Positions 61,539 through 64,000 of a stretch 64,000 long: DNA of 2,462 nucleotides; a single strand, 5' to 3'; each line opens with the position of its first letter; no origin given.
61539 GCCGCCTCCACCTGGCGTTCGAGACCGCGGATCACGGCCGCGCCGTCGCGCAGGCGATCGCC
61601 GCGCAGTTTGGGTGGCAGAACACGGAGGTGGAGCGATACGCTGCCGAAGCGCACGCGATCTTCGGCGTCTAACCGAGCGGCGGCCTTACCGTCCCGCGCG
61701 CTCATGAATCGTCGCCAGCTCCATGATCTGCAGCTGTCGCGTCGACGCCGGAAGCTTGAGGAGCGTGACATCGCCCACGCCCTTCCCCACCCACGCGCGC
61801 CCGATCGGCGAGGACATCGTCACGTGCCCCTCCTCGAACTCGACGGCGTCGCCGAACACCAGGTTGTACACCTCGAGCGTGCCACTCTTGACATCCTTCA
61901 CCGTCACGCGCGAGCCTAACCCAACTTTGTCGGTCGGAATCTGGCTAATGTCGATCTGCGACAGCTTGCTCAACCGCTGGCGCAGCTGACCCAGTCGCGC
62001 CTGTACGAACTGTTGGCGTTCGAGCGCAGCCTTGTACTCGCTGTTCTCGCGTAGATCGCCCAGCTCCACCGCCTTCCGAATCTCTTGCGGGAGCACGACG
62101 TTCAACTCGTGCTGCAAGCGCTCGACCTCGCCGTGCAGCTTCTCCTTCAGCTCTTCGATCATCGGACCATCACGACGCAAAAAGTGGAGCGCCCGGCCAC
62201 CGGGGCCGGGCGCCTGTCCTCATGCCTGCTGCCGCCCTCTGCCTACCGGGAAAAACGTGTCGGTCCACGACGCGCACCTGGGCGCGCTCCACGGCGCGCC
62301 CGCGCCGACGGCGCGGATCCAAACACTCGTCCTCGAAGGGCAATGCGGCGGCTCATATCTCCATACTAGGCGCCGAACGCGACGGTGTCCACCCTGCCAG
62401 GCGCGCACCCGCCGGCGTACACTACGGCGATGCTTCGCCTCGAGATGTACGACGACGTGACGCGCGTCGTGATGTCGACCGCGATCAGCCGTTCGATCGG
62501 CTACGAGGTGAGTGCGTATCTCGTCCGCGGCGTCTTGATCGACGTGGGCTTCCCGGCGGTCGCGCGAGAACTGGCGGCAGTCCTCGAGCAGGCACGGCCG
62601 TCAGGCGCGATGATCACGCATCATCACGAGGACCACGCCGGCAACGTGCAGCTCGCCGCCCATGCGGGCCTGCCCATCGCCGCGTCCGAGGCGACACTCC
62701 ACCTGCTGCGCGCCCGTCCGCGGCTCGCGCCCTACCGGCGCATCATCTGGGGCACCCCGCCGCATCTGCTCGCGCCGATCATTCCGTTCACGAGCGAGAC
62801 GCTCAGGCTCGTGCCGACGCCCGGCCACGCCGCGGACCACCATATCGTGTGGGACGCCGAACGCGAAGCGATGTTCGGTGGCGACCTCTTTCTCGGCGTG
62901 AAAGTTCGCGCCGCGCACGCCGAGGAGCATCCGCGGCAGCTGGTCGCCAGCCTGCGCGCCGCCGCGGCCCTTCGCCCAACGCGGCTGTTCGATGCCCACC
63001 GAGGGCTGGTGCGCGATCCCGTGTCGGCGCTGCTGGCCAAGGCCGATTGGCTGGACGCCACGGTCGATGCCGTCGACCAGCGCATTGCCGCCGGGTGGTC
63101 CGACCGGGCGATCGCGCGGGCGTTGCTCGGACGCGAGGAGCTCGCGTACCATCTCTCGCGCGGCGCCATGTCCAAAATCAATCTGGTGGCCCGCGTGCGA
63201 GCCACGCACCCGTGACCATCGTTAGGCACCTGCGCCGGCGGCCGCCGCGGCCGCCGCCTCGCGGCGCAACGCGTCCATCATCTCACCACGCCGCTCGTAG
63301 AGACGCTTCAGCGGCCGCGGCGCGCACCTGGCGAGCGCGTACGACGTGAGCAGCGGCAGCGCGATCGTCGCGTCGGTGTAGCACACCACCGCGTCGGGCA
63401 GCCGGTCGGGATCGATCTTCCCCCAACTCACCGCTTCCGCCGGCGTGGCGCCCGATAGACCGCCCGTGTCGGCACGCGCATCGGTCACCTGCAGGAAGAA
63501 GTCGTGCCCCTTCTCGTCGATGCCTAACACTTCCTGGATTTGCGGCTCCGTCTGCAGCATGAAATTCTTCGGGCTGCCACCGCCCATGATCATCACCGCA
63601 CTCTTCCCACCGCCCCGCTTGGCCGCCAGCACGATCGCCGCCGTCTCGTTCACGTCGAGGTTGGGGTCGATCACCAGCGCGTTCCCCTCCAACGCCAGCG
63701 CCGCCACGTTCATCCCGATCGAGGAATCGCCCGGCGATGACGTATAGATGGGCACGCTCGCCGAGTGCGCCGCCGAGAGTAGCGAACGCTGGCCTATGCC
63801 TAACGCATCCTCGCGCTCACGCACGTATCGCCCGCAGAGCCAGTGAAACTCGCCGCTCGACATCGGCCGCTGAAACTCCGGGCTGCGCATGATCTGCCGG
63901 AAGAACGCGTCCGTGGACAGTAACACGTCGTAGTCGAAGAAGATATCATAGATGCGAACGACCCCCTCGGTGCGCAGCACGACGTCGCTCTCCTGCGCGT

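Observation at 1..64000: Hyper-abundant heptamer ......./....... at about 1 per kb, in all usable reading frames, forcing rare codons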

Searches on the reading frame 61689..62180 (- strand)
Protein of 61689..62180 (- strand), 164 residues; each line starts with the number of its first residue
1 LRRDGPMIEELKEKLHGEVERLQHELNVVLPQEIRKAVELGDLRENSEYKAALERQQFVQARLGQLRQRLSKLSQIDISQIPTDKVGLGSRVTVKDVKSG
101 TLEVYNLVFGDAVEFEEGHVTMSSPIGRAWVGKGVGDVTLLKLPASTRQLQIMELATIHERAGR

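Call 30: search_protein_families(library=pfam, proteins=[window:61689-62180:-], max_evalue=0.0001)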
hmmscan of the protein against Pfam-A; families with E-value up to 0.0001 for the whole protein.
window:61689-62180:- (164 aa): 2 families
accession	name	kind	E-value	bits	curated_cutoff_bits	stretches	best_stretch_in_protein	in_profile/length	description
PF01272.25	GreA_GreB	-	3.9e-15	56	26.9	1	82-155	2-75/77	Transcription elongation factor, GreA/GreB, C-term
PF03449.20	GreA_GreB_N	-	2.1e-13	50.7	24.5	1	8-72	4-68/71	Transcription elongation factor, N-terminal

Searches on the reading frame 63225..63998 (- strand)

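Call 30: search_protein_families(library=pfam, proteins=[window:63225-63998:-], max_evalue=0.0001)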
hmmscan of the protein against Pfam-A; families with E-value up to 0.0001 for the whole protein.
window:63225-63998:- (258 aa): 1 family
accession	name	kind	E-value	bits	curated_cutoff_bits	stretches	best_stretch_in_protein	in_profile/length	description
PF01916.23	DS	-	4.2e-46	158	27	1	4-220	90-287/288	Deoxyhypusine synthase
